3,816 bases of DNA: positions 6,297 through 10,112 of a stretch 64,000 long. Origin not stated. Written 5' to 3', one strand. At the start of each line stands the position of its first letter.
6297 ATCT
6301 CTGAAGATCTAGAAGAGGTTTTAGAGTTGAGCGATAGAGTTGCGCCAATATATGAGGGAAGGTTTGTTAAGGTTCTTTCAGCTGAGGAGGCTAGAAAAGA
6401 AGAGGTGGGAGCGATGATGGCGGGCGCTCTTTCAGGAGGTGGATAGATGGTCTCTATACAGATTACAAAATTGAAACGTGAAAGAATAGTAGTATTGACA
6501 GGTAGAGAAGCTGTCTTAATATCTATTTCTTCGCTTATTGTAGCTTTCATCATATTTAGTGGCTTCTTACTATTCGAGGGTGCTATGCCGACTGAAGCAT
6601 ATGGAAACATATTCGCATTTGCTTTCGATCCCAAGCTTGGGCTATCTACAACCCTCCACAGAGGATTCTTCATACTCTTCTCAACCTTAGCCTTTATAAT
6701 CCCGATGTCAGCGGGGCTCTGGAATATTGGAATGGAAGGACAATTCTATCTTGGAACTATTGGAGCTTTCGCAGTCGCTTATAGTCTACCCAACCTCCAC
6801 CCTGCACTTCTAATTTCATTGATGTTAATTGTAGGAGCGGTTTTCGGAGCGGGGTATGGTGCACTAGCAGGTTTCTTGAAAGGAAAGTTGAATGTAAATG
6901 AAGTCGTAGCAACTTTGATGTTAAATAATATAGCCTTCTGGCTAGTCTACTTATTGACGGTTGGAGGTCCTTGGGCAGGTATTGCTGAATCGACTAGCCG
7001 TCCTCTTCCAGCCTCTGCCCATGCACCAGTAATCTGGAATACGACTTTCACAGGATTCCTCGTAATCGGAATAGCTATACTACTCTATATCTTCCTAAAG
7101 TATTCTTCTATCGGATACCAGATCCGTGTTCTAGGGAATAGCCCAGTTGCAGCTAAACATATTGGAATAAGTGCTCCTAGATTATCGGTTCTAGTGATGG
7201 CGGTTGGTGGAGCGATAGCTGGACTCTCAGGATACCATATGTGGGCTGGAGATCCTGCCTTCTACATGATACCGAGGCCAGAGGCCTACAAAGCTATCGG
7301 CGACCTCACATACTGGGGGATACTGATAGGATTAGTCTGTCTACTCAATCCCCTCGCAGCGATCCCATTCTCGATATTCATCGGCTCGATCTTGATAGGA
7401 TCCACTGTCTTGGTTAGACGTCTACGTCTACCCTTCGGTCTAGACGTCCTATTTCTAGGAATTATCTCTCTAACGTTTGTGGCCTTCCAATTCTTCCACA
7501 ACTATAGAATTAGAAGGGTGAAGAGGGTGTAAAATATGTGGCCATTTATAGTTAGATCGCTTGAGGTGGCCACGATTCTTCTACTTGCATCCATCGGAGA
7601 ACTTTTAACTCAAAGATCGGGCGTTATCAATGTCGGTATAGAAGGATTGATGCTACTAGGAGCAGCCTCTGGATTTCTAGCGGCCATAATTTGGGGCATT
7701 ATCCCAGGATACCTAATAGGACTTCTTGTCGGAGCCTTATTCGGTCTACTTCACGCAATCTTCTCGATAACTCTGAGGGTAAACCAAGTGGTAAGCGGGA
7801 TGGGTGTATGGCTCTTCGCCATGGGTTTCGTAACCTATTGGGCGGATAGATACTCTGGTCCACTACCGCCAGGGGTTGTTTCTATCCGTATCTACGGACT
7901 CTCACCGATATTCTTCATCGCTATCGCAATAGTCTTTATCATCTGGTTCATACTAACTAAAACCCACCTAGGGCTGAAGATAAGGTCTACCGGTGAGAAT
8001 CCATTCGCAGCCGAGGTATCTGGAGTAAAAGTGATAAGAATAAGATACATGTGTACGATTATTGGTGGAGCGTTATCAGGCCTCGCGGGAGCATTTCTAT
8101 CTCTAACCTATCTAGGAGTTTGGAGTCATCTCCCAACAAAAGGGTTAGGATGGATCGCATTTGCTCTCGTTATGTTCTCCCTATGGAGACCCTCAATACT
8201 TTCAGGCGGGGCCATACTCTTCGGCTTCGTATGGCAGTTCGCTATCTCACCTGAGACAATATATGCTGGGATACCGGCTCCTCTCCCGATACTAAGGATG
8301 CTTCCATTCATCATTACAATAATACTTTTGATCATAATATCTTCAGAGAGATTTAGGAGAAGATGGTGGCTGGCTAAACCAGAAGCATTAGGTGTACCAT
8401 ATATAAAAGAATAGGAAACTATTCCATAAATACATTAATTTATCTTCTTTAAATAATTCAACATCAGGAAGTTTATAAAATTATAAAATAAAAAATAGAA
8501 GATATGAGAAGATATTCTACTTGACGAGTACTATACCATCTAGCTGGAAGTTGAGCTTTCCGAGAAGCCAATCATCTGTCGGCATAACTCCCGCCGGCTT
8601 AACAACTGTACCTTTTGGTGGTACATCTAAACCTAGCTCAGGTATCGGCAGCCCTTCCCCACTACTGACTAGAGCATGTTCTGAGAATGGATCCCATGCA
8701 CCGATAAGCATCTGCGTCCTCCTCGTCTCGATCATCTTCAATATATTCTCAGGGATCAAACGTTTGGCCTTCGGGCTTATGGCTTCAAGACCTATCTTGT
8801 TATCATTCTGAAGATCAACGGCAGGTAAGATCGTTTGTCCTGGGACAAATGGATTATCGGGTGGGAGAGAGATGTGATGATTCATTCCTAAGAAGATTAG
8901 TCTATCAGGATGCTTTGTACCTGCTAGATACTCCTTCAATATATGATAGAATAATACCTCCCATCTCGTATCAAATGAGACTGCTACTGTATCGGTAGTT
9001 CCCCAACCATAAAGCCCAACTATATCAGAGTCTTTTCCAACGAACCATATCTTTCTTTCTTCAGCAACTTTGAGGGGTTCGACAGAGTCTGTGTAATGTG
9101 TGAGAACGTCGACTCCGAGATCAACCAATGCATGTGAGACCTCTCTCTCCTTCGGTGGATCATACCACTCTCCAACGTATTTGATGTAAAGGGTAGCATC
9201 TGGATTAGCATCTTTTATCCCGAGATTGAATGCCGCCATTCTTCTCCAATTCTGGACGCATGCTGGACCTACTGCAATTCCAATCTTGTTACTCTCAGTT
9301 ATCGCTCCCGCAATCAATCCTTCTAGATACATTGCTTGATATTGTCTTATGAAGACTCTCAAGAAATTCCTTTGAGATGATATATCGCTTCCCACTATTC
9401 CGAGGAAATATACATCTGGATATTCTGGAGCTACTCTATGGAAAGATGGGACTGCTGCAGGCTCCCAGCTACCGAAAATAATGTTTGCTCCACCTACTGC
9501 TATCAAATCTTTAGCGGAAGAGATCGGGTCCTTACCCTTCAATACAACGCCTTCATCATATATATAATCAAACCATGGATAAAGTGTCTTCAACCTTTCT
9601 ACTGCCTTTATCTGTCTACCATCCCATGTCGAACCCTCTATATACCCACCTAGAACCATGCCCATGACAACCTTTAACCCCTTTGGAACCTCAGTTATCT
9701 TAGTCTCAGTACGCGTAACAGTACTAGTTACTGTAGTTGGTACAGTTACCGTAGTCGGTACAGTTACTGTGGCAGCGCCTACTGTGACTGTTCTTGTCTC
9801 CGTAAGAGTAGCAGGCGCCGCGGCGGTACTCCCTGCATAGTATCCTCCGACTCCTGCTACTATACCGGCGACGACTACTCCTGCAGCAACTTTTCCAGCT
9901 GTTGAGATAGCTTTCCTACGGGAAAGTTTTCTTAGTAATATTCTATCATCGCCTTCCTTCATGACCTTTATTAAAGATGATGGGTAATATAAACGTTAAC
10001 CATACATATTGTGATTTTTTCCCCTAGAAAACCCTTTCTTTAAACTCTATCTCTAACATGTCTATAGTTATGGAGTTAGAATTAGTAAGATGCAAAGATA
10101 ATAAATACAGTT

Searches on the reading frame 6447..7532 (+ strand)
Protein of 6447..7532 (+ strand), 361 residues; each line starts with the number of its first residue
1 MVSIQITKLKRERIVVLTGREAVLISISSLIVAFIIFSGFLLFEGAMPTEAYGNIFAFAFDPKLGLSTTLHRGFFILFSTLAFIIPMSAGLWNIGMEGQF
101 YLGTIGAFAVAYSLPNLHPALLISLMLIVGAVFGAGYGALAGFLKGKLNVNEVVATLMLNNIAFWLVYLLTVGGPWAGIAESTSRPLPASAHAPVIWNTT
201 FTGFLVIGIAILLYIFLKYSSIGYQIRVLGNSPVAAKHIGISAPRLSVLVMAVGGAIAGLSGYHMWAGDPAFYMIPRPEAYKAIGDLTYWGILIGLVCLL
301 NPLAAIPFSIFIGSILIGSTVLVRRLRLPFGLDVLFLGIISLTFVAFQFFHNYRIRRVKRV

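Call 26: search_protein_families(library=pfam, proteins=[window:6447-7532:+], max_evalue=0.001)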
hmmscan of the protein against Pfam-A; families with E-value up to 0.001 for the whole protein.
window:6447-7532:+ (361 aa): 1 family
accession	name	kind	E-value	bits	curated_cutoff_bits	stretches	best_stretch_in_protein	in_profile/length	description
PF02653.21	BPD_transp_2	-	4.3e-27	95.4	26.8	1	69-321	5-249/269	Branched-chain amino acid transport system / permease component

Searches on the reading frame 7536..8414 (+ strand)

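Call 26: search_protein_families(library=pfam, proteins=[window:7536-8414:+], max_evalue=0.001)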
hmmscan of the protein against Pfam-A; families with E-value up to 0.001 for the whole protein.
window:7536-8414:+ (292 aa): 1 family
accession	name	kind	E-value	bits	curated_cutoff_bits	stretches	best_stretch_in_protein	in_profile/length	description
PF02653.21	BPD_transp_2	-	1.6e-29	103.4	26.8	1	5-262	2-266/269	Branched-chain amino acid transport system / permease component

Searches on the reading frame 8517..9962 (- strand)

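Call 8: search_protein_families(library=pfam, proteins=[window:8517-9962:-], max_evalue=0.001)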
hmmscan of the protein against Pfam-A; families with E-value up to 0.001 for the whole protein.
window:8517-9962:- (481 aa): 1 family
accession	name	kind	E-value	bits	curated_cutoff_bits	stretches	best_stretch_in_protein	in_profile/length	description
PF02608.20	Bmp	-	5.5e-28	98.3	24.1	1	97-350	1-250/301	ABC transporter substrate-binding protein PnrA-like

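Call 74: search_protein_families(library=ncbifam, proteins=[window:8517-9962:-], max_evalue=0.001)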
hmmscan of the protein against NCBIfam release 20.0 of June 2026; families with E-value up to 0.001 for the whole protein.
window:8517-9962:- (481 aa): 1 family
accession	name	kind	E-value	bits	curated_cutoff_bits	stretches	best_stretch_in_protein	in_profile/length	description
NF047927.1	ABC_BMP_B6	equivalog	1.4e-05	24.4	400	1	207-287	106-188/314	putative B6 ABC transporter substrate-binding protein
